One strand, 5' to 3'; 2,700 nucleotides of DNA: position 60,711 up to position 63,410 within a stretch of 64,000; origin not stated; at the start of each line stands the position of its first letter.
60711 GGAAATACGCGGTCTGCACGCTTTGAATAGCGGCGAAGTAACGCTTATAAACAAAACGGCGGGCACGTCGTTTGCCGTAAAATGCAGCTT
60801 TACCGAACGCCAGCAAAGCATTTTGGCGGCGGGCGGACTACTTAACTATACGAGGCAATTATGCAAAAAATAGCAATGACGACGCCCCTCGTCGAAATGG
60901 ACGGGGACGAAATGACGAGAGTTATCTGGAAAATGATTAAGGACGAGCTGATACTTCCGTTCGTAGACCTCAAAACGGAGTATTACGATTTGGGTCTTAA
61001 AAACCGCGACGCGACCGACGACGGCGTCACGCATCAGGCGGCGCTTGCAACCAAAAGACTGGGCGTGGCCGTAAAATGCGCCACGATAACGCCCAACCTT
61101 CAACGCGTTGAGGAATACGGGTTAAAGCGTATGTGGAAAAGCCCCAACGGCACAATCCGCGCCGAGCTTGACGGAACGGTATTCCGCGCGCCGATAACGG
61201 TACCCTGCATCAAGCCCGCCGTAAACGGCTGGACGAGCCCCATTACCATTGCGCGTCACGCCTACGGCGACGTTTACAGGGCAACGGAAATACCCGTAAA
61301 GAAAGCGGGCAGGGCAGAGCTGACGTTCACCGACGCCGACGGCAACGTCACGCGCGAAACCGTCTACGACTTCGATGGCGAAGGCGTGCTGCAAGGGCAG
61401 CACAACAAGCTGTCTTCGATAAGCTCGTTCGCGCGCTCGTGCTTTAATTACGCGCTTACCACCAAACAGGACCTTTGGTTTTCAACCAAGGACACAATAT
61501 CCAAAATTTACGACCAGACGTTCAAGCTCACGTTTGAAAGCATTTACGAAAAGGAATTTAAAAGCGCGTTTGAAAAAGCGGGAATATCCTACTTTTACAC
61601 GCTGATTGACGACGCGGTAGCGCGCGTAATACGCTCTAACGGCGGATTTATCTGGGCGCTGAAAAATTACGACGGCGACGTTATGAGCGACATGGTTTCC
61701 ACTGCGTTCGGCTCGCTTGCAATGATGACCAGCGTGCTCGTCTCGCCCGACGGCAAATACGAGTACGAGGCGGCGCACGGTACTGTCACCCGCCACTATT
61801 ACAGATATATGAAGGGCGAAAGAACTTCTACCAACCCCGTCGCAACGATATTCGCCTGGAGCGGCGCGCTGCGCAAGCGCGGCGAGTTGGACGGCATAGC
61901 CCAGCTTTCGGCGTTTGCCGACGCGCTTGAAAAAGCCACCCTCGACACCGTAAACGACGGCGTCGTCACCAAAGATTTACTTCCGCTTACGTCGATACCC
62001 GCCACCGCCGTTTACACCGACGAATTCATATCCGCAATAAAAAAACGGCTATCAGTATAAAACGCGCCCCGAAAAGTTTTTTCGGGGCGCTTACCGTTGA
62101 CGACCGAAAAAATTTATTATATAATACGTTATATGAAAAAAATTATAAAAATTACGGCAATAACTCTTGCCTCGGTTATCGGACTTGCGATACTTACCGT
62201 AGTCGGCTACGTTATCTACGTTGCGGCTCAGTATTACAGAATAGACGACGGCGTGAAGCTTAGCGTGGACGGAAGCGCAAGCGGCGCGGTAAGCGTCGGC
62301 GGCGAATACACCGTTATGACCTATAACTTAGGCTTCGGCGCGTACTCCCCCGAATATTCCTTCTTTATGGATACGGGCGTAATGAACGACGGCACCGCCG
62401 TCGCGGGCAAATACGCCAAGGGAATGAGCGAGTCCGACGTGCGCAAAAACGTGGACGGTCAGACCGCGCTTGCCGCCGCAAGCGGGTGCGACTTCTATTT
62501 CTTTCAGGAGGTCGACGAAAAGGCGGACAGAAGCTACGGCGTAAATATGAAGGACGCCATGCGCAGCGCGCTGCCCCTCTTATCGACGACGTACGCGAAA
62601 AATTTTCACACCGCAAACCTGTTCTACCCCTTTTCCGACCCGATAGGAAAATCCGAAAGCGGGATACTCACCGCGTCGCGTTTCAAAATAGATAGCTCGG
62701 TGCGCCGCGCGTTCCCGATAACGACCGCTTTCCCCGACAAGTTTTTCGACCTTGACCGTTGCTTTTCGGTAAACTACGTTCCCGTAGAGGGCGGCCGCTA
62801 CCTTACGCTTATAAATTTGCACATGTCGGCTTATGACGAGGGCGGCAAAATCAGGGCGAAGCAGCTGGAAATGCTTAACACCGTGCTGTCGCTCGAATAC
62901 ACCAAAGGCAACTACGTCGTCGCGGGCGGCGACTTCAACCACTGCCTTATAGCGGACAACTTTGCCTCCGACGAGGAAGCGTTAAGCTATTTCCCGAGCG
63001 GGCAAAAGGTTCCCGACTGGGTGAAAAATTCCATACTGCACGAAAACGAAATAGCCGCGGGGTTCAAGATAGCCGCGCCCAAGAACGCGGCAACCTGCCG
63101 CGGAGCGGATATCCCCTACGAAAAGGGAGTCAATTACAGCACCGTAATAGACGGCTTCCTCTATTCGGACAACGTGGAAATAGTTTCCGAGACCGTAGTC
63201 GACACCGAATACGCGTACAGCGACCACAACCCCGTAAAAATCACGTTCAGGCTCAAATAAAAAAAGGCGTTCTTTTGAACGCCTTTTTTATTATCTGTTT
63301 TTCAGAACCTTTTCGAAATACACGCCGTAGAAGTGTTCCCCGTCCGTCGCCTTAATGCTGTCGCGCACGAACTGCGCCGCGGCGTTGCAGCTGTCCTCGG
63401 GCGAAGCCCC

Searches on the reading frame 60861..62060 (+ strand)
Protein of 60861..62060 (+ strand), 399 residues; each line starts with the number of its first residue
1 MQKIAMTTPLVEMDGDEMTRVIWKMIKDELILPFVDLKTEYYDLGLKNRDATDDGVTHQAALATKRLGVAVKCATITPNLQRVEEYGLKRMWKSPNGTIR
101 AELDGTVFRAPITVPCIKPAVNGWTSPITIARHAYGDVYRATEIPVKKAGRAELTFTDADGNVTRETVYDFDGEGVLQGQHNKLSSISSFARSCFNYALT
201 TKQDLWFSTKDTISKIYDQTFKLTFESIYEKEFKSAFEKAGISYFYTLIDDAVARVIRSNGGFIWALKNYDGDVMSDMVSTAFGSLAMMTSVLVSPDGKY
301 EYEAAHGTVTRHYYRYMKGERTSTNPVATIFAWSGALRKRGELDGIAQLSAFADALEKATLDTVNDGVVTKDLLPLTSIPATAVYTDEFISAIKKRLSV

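Call 10: search_protein_families(library=pfam, proteins=[window:60861-62060:+], max_evalue=0.001)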
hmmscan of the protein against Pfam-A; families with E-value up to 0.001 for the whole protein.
window:60861-62060:+ (399 aa): 1 family
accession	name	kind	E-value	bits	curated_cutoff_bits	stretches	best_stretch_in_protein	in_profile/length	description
PF00180.25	Iso_dh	-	3.3e-52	178.3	27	1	8-393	4-348/348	Isocitrate/isopropylmalate dehydrogenase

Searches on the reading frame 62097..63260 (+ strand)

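Call 10: search_protein_families(library=pfam, proteins=[window:62097-63260:+], max_evalue=0.001)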
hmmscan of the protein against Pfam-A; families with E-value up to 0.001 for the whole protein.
window:62097-63260:+ (387 aa): 1 family
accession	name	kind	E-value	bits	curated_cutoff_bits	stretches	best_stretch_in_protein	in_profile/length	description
PF03372.29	Exo_endo_phos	-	1.1e-05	25.7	24.5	1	122-377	22-225/225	Endonuclease/Exonuclease/phosphatase family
